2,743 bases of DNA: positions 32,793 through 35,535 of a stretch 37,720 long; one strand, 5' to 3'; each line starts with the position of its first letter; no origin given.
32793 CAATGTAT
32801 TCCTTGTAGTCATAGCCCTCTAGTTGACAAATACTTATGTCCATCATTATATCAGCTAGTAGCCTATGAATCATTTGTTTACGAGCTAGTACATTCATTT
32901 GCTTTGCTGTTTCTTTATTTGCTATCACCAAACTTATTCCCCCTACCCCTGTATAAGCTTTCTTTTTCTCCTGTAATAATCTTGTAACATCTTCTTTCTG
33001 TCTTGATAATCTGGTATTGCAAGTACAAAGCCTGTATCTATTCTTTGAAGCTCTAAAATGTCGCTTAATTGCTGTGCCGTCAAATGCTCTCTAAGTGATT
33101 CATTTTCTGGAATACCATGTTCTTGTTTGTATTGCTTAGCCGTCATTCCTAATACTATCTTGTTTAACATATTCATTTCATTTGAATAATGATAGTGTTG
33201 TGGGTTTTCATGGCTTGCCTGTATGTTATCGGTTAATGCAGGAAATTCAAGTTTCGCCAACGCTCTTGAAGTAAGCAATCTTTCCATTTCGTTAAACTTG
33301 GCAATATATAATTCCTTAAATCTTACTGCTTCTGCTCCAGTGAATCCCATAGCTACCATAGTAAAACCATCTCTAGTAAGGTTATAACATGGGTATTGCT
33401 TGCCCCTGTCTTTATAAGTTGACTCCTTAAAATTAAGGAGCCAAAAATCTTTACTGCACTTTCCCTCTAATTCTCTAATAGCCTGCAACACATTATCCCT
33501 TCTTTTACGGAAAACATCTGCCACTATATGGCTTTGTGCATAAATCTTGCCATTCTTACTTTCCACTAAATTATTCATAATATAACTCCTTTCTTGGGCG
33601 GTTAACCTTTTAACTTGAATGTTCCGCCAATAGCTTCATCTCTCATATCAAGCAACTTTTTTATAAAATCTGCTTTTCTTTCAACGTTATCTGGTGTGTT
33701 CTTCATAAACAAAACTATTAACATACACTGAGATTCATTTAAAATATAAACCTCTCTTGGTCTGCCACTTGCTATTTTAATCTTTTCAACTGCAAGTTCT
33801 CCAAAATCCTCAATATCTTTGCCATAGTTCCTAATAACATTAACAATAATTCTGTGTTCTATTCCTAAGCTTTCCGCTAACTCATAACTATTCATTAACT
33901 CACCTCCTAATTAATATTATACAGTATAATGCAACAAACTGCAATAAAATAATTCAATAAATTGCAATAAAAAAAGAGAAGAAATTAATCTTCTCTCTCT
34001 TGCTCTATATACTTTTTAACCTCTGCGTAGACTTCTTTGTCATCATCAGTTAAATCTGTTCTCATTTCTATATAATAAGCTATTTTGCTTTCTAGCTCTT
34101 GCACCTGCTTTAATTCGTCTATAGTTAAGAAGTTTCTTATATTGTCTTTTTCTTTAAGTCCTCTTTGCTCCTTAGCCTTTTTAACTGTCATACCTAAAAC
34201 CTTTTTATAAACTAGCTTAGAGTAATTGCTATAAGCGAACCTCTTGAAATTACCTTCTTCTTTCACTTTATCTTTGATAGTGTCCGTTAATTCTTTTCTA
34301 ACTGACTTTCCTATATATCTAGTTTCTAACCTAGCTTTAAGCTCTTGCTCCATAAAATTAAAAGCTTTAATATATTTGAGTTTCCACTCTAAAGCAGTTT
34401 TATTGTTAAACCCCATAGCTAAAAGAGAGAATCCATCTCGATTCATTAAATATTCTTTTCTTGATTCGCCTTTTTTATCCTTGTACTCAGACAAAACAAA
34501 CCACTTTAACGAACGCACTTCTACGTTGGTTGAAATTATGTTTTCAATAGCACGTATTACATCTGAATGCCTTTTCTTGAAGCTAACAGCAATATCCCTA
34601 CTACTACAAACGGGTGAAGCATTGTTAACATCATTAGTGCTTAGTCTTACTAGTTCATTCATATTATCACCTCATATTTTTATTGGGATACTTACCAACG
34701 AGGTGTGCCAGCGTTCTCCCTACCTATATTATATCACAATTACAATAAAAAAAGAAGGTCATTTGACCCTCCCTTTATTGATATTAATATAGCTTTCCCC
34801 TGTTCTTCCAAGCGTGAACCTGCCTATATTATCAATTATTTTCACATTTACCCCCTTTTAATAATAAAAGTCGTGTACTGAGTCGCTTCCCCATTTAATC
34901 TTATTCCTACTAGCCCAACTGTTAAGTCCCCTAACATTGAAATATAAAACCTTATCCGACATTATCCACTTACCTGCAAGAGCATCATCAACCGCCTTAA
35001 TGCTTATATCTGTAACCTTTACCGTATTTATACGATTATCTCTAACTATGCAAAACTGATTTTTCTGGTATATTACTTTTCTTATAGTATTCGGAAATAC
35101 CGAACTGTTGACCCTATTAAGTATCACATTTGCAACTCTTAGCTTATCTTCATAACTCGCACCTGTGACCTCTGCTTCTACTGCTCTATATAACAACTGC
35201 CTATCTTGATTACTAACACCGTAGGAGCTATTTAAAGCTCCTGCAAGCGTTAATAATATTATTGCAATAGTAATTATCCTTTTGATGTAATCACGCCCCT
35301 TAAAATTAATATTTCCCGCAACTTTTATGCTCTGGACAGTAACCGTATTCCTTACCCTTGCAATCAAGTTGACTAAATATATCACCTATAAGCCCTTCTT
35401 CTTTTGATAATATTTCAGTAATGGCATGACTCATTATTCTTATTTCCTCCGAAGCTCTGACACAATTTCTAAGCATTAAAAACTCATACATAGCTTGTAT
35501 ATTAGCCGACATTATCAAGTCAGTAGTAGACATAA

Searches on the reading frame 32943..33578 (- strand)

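Call 71: search_protein_families(library=pfam, proteins=[window:32943-33578:-], max_evalue=0.001)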
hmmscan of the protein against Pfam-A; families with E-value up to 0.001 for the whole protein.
window:32943-33578:- (211 aa): 1 family
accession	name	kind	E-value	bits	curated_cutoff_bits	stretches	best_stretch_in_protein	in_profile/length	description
PF09669.15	Phage_pRha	-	1.6e-28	99.5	29.9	1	15-100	2-91/91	Phage regulatory protein Rha (Phage_pRha)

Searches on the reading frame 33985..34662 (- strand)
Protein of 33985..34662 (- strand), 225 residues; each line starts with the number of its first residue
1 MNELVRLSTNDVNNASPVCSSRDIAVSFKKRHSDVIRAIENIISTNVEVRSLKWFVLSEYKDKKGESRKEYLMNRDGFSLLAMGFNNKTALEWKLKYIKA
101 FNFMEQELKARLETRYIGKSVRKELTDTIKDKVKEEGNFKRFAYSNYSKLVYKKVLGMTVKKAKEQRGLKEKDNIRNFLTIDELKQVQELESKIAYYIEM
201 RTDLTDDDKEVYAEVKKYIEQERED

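Call 71: search_protein_families(library=pfam, proteins=[window:33985-34662:-], max_evalue=0.001)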
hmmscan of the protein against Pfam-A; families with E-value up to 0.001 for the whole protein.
window:33985-34662:- (225 aa): 1 family
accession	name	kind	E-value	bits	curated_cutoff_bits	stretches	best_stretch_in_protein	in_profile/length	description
PF09669.15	Phage_pRha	-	9e-27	93.9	29.9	1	19-106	1-91/91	Phage regulatory protein Rha (Phage_pRha)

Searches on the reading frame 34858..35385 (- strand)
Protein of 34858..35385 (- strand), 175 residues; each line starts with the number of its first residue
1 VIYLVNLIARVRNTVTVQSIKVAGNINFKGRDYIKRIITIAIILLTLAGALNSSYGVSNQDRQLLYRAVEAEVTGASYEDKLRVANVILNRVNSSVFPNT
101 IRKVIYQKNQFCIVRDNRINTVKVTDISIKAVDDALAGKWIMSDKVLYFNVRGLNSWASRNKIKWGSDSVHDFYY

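Call 71: search_protein_families(library=pfam, proteins=[window:34858-35385:-], max_evalue=0.001)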
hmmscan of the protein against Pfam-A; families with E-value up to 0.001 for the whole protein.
window:34858-35385:- (175 aa): 1 family
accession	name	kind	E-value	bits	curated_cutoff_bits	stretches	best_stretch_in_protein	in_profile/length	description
PF07486.17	Hydrolase_2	-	2e-21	76.9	27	1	76-174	2-100/100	Cell Wall Hydrolase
